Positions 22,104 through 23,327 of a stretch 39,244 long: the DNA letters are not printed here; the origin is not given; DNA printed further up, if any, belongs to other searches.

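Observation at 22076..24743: Tat-exported DUF362 protein plus NapH-like polyferredoxin transcribed divergently from the lar operon: possible cofactor-dependent periplasmic redox module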

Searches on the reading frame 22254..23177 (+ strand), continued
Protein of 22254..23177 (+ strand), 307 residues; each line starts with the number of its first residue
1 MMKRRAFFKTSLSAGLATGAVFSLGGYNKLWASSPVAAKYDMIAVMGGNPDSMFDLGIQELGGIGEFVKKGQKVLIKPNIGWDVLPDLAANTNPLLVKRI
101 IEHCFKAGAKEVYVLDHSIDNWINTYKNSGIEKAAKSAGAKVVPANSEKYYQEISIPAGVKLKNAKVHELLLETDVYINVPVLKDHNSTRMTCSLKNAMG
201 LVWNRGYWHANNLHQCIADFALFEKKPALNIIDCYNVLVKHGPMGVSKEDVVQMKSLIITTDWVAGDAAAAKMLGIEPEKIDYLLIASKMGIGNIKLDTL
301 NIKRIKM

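Call 48: find_related_loci(query=A2, collection=metagenome_contigs, flank=10000)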
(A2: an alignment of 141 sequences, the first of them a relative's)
Query A2 (307 aa) in metagenome_contigs; peptide patterns used: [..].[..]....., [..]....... (x = any residue, [..] = any of these).
600 stretches matched a pattern (row limit reached: there are more); 594 encode a relative of the query (tblastn E <= 1e-3); the best 80 are kept; 80 distinct loci.
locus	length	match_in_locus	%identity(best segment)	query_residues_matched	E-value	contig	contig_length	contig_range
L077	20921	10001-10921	76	1-307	1e-170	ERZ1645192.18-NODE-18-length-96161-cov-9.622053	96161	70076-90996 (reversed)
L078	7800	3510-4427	79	2-307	3e-170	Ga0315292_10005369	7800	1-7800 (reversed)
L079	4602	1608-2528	79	1-307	7e-174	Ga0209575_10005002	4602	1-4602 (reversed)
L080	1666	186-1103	77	2-307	0e+0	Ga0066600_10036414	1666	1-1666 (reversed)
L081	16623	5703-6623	79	1-307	9e-168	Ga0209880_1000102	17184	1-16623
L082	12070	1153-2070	79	2-307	3e-167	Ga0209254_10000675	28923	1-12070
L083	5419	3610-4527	77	2-307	2e-166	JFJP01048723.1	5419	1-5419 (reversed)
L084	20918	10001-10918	78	2-307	1e-163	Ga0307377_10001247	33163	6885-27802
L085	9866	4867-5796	77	1-307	4e-162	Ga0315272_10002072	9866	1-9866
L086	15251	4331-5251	78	1-307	1e-159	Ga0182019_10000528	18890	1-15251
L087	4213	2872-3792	74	2-307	1e-163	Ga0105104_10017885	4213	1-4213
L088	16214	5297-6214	75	2-307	3e-159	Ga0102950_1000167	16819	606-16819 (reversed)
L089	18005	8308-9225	74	2-307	4e-159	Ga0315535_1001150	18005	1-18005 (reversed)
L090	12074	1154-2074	80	1-307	8e-176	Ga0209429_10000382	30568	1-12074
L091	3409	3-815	83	37-307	3e-165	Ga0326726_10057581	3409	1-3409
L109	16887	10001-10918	60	2-307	1e-121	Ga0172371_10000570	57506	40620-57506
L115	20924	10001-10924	59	1-307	1e-117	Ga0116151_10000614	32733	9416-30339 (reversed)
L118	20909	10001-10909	59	2-304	1e-114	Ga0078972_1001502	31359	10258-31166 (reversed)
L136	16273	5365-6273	56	2-305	2e-110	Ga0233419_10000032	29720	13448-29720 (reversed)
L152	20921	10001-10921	53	2-307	2e-106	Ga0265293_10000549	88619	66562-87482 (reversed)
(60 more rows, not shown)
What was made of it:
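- Tried and rejected: It was repeated with alignment A2 (call 48).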

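Call 62: find_homologous_proteins(query=L060:8565-9833:-, max_evalue=1e-20)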
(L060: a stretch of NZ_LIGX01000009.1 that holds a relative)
Query L060:8565-9833:- (422 aa): 7929 proteins with E <= 1e-20 among 8000 candidates; the best 120 are listed.
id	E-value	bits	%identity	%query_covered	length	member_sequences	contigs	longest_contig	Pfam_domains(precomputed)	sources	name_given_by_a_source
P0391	6.3e-274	926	100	99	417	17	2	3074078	PF01969.23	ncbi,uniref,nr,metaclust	ncbi:protein of unknown function duf111 [Akkermansia glycaniphila]|uniref:Pyridinium-3,5-bisthiocarb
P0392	5.6e-230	782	86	100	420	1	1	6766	PF01969.23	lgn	-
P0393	1.6e-228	777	86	99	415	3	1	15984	PF01969.23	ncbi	-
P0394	8.6e-128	445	56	95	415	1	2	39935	PF01969.23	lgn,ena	-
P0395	1.9e-127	444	57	95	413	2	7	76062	PF01969.23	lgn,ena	-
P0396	1.8e-125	438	55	95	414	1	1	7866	PF01969.23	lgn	-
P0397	2.7e-125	437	56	95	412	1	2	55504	PF01969.23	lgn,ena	-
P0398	4.7e-125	436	56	95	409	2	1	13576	PF01969.23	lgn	-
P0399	9.4e-121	422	49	98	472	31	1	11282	PF01969.23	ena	-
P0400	1.8e-119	418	55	95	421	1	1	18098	PF01969.23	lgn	-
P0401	1.2e-117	412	55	92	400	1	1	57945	PF01969.23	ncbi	-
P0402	5.5e-116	406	55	95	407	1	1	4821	PF01969.23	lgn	-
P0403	3.0e-115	404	50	96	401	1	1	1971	PF01969.23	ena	-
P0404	1.8e-113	398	48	96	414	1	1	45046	PF01969.23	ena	-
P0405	7.3e-113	396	50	94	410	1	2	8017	PF01969.23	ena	-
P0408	4.8e-111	390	52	94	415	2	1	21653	PF01969.23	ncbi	-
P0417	5.7e-108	380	49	96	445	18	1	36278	PF01969.23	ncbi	-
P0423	3.7e-107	377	46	96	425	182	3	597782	PF01969.23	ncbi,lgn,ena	-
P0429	9.0e-106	373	48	94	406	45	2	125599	PF01969.23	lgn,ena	-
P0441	1.4e-104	369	46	95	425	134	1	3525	PF01969.23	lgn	-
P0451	1.4e-103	365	50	94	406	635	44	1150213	PF01969.23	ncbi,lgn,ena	-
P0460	3.9e-102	361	47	94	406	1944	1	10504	PF01969.23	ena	-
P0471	7.1e-101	357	47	94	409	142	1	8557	PF01969.23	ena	-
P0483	5.4e-100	354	44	95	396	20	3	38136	PF01969.23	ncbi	ncbi:MAG: nickel pincer cofactor biosynthesis protein LarC [Akkermansia sp.]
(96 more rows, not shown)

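Call 63: list_cluster_members(proteins=[P0451, P0460, P0483, P0394, P0395, P0423, P0393, P0429, P0441, P0471])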
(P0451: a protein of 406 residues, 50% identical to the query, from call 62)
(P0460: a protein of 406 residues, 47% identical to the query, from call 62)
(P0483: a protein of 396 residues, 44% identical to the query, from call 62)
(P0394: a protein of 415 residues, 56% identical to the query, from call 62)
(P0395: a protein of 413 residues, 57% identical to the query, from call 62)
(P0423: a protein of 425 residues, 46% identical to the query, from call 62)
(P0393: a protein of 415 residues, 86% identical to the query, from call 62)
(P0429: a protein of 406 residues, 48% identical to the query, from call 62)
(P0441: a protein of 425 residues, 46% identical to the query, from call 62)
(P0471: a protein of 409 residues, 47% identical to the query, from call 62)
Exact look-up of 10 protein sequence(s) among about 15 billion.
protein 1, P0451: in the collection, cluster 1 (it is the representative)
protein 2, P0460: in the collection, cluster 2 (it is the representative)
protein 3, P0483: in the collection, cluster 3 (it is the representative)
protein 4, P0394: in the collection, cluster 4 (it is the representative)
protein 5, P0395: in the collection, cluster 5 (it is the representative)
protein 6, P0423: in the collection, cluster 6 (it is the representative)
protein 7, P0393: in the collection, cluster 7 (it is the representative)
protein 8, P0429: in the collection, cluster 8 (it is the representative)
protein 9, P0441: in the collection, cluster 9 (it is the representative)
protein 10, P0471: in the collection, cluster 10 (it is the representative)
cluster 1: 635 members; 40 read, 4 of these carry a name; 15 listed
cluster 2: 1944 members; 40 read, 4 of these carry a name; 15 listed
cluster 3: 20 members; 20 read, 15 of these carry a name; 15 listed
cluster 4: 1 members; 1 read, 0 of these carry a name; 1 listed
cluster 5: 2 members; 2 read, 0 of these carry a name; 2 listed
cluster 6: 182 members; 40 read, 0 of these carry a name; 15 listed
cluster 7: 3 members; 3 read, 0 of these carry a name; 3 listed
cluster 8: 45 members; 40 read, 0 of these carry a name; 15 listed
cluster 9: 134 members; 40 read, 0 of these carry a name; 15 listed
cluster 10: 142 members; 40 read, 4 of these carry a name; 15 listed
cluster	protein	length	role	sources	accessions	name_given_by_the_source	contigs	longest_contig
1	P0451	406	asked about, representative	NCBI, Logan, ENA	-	-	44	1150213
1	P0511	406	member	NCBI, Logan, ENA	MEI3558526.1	MAG: nickel pincer cofactor biosynthesis protein LarC [Akkermansia muciniphila]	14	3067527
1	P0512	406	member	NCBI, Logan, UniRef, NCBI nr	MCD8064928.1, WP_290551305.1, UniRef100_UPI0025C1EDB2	nickel pincer cofactor biosynthesis protein LarC [Akkermansia sp.] | nickel pincer cofactor biosynthesis protein LarC n=1 Tax=Akkermansia sp. TaxID=1872421 ...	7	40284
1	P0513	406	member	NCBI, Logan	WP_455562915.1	nickel pincer cofactor biosynthesis protein LarC [Akkermansia massiliensis]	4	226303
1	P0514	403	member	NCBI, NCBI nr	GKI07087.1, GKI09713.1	UPF0272 protein [Akkermansia muciniphila]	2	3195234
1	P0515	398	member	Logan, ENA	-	-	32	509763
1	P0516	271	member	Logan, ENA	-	-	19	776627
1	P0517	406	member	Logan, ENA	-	-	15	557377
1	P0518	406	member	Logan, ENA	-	-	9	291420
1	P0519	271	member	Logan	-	-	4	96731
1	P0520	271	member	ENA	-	-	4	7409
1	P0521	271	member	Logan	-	-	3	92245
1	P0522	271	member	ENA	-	-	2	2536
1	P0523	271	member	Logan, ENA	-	-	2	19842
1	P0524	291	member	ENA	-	-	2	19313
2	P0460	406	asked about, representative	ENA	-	-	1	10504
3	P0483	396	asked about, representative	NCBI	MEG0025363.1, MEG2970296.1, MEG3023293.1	MAG: nickel pincer cofactor biosynthesis protein LarC [Akkermansia sp.]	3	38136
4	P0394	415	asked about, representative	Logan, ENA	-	-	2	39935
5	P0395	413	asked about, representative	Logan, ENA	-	-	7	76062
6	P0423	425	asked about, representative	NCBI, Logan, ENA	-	-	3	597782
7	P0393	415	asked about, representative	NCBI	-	-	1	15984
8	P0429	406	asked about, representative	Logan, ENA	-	-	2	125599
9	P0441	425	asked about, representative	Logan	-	-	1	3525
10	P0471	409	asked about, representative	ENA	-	-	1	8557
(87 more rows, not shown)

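Call 64: find_encoding_contigs(protein=P0451, flank=10000, max_places=2)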
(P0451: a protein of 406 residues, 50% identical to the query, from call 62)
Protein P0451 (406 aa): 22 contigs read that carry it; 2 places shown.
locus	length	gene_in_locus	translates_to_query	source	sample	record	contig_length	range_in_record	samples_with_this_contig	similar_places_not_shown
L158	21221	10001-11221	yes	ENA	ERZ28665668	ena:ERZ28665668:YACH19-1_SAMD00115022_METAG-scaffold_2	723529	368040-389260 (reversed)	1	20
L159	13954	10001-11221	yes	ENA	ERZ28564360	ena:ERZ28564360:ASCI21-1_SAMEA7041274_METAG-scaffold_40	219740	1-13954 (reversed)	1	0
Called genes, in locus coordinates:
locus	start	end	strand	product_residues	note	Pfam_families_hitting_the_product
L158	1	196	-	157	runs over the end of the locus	-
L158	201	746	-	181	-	PF01883:FeS_assembly_P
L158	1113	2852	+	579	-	PF13624:SurA_N_3 (weak), PF13623:SurA_N_2 (weak), PF13145:Rotamase_2 (weak)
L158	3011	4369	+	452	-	PF07690:MFS_1, PF00854:PTR2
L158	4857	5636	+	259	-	PF01209:Ubie_methyltran, PF13847:Methyltransf_31, PF08241:Methyltransf_11, PF08242:Methyltransf_12, PF13649:Methyltransf_25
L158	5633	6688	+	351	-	PF02421:FeoB_N (faint), PF03193:RsgA_GTPase, PF00005:ABC_tran (weak), PF01926:MMR_HSR1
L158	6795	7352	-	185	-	PF13576:Pentapeptide_3 (faint), PF13599:Pentapeptide_4, PF23894:LD_SV2 (faint), PF13599:Pentapeptide_4, PF00805:Pentapeptide (weak)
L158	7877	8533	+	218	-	PF21646:ACTMAP-like_C (weak)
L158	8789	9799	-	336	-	PF00348:polyprenyl_synt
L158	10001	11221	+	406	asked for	PF01969:Ni_insertion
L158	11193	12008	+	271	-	PF02540:NAD_synthase (weak)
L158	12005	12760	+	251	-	PF00731:AIRC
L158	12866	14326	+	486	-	PF02638:GHL10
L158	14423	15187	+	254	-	PF00081:Sod_Fe_N, PF02777:Sod_Fe_C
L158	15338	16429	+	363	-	PF01467:CTP_transf_like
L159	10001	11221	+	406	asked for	PF01969:Ni_insertion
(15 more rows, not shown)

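Call 65: find_encoding_contigs(protein=P0483, flank=10000, max_places=2)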
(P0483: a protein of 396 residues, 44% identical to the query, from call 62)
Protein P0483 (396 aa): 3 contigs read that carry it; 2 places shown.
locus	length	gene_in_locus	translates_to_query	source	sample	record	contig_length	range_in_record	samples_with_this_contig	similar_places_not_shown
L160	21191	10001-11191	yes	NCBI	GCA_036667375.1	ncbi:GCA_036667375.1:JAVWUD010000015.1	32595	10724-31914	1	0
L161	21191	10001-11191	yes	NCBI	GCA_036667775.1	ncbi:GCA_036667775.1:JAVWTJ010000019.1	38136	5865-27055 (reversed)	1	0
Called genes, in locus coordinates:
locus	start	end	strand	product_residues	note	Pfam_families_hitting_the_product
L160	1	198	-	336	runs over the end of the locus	PF00730:HhH-GPD, PF00633:HHH (faint)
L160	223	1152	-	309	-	PF08501:Shikimate_dh_N, PF18317:SDH_C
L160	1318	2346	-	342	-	PF03190:Thioredox_DsbH, PF00085:Thioredoxin (weak), PF13098:Thioredoxin_2, PF13899:Thioredoxin_7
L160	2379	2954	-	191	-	PF00210:Ferritin (weak), PF02915:Rubrerythrin, PF21349:RUBY_RBDX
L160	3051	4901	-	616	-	PF02446:Glyco_hydro_77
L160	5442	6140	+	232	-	-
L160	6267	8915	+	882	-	PF12419:DUF3670, PF00176:SNF2-rel_dom, PF00271:Helicase_C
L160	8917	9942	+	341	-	PF04434:SWIM (faint), PF12844:HTH_19, PF13560:HTH_31, PF01381:HTH_3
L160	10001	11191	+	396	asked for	PF01969:Ni_insertion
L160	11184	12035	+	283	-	PF02540:NAD_synthase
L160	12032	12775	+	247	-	PF00731:AIRC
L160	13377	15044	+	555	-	PF05157:MshEN, PF00437:T2SSE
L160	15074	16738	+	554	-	PF05157:MshEN, PF00437:T2SSE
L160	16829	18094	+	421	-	PF28597:T2SSF_N, PF00482:T2SSF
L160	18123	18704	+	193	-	PF08334:T2SSG (faint)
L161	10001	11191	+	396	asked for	PF01969:Ni_insertion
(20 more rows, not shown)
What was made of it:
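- lar operons do stand alone in Akkermansia (calls 64, 65).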

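Call 69: find_encoding_contigs(protein=P0401, flank=10000, max_places=3)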
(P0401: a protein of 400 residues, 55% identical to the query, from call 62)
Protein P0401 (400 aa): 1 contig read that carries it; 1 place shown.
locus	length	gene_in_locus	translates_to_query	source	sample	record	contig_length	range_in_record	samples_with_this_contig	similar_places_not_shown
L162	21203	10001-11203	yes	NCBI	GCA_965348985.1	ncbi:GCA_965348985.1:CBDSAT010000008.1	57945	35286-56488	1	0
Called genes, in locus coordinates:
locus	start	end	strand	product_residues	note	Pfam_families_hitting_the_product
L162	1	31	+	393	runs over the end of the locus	PF08442:ATP-grasp_2, PF13549:ATP-grasp_5 (faint), PF24948:Citrate_synth_N, PF00549:Ligase_CoA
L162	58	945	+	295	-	PF02629:CoA_binding, PF13607:Succ_CoA_lig, PF00549:Ligase_CoA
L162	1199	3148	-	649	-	PF02878:PGM_PMM_I, PF02879:PGM_PMM_II, PF02880:PGM_PMM_III, PF00408:PGM_PMM_IV (weak)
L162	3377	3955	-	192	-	PF00551:Formyl_trans_N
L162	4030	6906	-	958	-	PF02837:Glyco_hydro_2_N, PF22666:Glyco_hydro_2_N2, PF21467:BetaGal_gal-bd (faint), PF00703:Glyco_hydro_2, PF02836:Glyco_hydro_2_C, PF16355:DUF4982, PF18565:Glyco_hydro2_C5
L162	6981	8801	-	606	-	PF12801:Fer4_5, PF12801:Fer4_5 (weak), PF00037:Fer4 (weak), PF12838:Fer4_7 (weak), PF13187:Fer4_9 (weak), PF14697:Fer4_21 (weak), PF12838:Fer4_7, PF14697:Fer4_21, +12 more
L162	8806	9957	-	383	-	PF04015:DUF362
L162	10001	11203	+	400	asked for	PF01969:Ni_insertion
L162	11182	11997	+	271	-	PF00733:Asn_synthase (weak)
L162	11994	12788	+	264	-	PF00731:AIRC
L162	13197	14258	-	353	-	PF00657:Lipase_GDSL, PF13472:Lipase_GDSL_2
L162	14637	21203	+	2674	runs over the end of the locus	?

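Call 70: find_encoding_contigs(protein=P0395, flank=10000, max_places=3)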
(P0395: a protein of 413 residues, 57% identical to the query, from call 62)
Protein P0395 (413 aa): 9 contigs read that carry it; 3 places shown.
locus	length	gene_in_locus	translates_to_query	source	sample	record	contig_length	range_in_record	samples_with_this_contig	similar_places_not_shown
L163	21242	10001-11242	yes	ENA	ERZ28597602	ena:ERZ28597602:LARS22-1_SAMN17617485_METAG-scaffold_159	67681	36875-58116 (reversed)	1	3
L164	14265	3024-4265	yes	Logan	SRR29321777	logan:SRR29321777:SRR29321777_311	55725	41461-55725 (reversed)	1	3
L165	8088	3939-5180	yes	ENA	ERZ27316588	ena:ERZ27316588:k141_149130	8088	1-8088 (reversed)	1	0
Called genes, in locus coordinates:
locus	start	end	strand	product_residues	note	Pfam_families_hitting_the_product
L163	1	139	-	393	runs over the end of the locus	PF08442:ATP-grasp_2, PF13549:ATP-grasp_5 (faint), PF24948:Citrate_synth_N, PF00549:Ligase_CoA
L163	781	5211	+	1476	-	PF03797:Autotransporter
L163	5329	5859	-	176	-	-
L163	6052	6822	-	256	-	-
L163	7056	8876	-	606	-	PF12801:Fer4_5, PF12801:Fer4_5 (weak), PF12838:Fer4_7 (weak), PF13237:Fer4_10 (weak), PF14697:Fer4_21 (weak), PF13187:Fer4_9, PF12838:Fer4_7, PF14697:Fer4_21, +19 more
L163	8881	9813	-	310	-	PF04015:DUF362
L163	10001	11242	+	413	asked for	PF01969:Ni_insertion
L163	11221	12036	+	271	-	PF02540:NAD_synthase (weak)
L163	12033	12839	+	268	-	PF00731:AIRC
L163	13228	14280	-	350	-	PF00657:Lipase_GDSL, PF13472:Lipase_GDSL_2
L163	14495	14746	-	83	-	PF00312:Ribosomal_S15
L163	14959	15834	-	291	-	PF00763:THF_DHG_CYH, PF02882:THF_DHG_CYH_C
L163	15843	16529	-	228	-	PF04028:DUF374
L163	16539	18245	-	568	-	-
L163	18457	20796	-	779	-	PF00515:TPR_1 (faint), PF07719:TPR_2 (faint), PF13428:TPR_14 (faint), PF13432:TPR_16 (faint), PF14559:TPR_19 (faint), PF13181:TPR_8 (faint), PF00263:Secretin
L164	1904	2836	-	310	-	PF04015:DUF362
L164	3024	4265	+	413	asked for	PF01969:Ni_insertion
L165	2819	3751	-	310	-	PF04015:DUF362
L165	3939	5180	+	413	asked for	PF01969:Ni_insertion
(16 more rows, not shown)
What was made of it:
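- LarC-anchored look-ups P0401 and P0395 (calls 69, 70).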

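Call 93: search_protein_families(library=pfam, proteins=[P0130, P0127, P0137, P0219, P0158, P0250, P0268, P0201], max_evalue=0.001)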
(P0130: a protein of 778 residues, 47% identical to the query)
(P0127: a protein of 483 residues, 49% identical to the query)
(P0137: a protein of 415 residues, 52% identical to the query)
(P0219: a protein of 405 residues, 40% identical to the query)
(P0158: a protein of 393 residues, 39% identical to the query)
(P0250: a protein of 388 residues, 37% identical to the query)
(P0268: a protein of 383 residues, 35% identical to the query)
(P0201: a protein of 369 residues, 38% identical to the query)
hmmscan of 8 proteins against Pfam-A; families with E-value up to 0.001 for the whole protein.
P0130 (778 aa): 2 families
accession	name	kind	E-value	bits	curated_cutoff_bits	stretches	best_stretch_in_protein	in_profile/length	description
PF04015.17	DUF362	-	1.1e-44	153.3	24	1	541-738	1-200/200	Domain of unknown function (DUF362)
PF13231.12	PMT_2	-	9.7e-05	23.1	26.1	1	103-251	12-154/160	Dolichyl-phosphate-mannose-protein mannosyltransferase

P0127 (483 aa): 2 families
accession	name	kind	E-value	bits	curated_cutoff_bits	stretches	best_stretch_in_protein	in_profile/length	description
PF04015.17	DUF362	-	5.3e-58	196.8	24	1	247-448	1-200/200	Domain of unknown function (DUF362)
PF10518.14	TAT_signal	-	0.00018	21.7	22.7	1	147-165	3-21/21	TAT (twin-arginine translocation) pathway signal sequence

P0137 (415 aa): 1 family
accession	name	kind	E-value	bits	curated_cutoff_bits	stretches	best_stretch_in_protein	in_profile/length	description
PF04015.17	DUF362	-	4e-43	148.3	24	1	190-376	12-200/200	Domain of unknown function (DUF362)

P0219 (405 aa): 1 family
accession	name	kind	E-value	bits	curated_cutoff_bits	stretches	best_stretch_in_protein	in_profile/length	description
PF04015.17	DUF362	-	5.9e-52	177.1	24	1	174-369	1-199/200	Domain of unknown function (DUF362)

P0158 (393 aa): 1 family
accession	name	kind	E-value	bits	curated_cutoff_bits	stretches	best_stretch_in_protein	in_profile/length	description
PF04015.17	DUF362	-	6.5e-51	173.7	24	1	77-270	1-198/200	Domain of unknown function (DUF362)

P0250 (388 aa): 1 family
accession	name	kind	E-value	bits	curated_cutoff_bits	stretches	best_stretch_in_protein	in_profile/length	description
PF04015.17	DUF362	-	2.9e-45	155.2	24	1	72-270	1-199/200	Domain of unknown function (DUF362)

P0268 (383 aa): 1 family
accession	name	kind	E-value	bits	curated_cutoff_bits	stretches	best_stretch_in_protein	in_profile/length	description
PF04015.17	DUF362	-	2e-44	152.5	24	1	152-346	1-199/200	Domain of unknown function (DUF362)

P0201 (369 aa): 1 family
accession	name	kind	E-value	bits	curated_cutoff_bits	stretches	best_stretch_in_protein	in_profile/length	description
PF04015.17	DUF362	-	4.5e-49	167.7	24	1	136-333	1-199/200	Domain of unknown function (DUF362)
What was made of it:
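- Tried and rejected: Longer DUF362 representatives showed no extra informative domains (call 93).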

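Call 96: search_protein_families(library=pfam, proteins=[L076:9387-9905:-, L118:9395-9922:-, L136:4766-5320:-, L115:9388-9912:-, L109:9413-9925:-, L152:9335-9856:-], max_evalue=10)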
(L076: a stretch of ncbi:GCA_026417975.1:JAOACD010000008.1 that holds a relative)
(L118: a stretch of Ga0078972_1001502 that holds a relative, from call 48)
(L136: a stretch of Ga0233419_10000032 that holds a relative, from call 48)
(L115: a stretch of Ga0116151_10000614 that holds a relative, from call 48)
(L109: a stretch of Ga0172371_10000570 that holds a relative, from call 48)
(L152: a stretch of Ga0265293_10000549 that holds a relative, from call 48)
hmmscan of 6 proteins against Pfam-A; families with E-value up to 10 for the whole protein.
L076:9387-9905:- (172 aa): 0 families

L118:9395-9922:- (175 aa): 0 families

L136:4766-5320:- (184 aa): 1 family
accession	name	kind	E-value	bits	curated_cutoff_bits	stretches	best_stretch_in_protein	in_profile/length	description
PF04835.17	Pox_A9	-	0.013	16.1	22.8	1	107-141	6-40/53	A9 protein conserved region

L115:9388-9912:- (174 aa): 0 families

L109:9413-9925:- (170 aa): 0 families

L152:9335-9856:- (173 aa): 0 families

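Call 97: search_protein_families(library=ncbifam, proteins=[L076:9387-9905:-, L118:9395-9922:-, L136:4766-5320:-, L115:9388-9912:-, L109:9413-9925:-, L152:9335-9856:-], max_evalue=10)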
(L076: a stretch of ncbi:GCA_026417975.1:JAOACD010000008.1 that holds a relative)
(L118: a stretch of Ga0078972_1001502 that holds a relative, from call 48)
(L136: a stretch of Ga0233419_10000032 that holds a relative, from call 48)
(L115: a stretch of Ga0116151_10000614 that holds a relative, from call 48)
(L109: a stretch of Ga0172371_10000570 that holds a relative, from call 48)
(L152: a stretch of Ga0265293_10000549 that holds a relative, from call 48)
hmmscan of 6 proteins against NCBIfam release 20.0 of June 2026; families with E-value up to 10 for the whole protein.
L076:9387-9905:- (172 aa): 0 families

L118:9395-9922:- (175 aa): 0 families

L136:4766-5320:- (184 aa): 0 families

L115:9388-9912:- (174 aa): 1 family
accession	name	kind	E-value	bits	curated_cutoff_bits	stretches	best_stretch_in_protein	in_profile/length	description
TIGR02865.1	spore_II_E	equivalog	0.5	8.3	490.8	1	40-162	15-137/764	stage II sporulation protein E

L109:9413-9925:- (170 aa): 0 families

L152:9335-9856:- (173 aa): 0 families
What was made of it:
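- Tried and rejected: The 172-aa membrane neighbour in loci that lack lar has no family match (calls 96, 97).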

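Call 99: find_encoding_contigs(protein=P0417, flank=4000, max_places=8)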
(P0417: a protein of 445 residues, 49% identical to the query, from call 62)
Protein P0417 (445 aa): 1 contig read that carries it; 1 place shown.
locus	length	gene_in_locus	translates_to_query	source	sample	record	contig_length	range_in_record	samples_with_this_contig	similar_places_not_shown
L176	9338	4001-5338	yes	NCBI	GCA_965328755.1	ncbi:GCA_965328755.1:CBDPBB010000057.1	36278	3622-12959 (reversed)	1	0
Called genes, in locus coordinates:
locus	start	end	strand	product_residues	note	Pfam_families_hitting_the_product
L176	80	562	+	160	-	-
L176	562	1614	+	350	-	PF04371:PAD_porph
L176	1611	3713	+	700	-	PF00270:DEAD, PF00271:Helicase_C, PF16124:RecQ_Zn_bind, PF09382:RQC, PF00570:HRDC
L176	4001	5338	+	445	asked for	PF01969:Ni_insertion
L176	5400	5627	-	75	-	PF14020:DUF4236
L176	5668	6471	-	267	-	PF09976:TPR_21 (weak), PF07719:TPR_2 (faint), PF13174:TPR_6 (faint)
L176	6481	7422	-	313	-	PF02219:MTHFR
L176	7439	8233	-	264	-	-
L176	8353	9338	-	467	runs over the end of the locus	PF07719:TPR_2 (faint), PF12895:ANAPC3 (faint), PF25062:ARM_TT21_N (faint), PF13174:TPR_6 (faint), PF13428:TPR_14 (faint), PF13432:TPR_16 (faint), PF14559:TPR_19 (faint), PF14561:TPR_20 (faint), +5 more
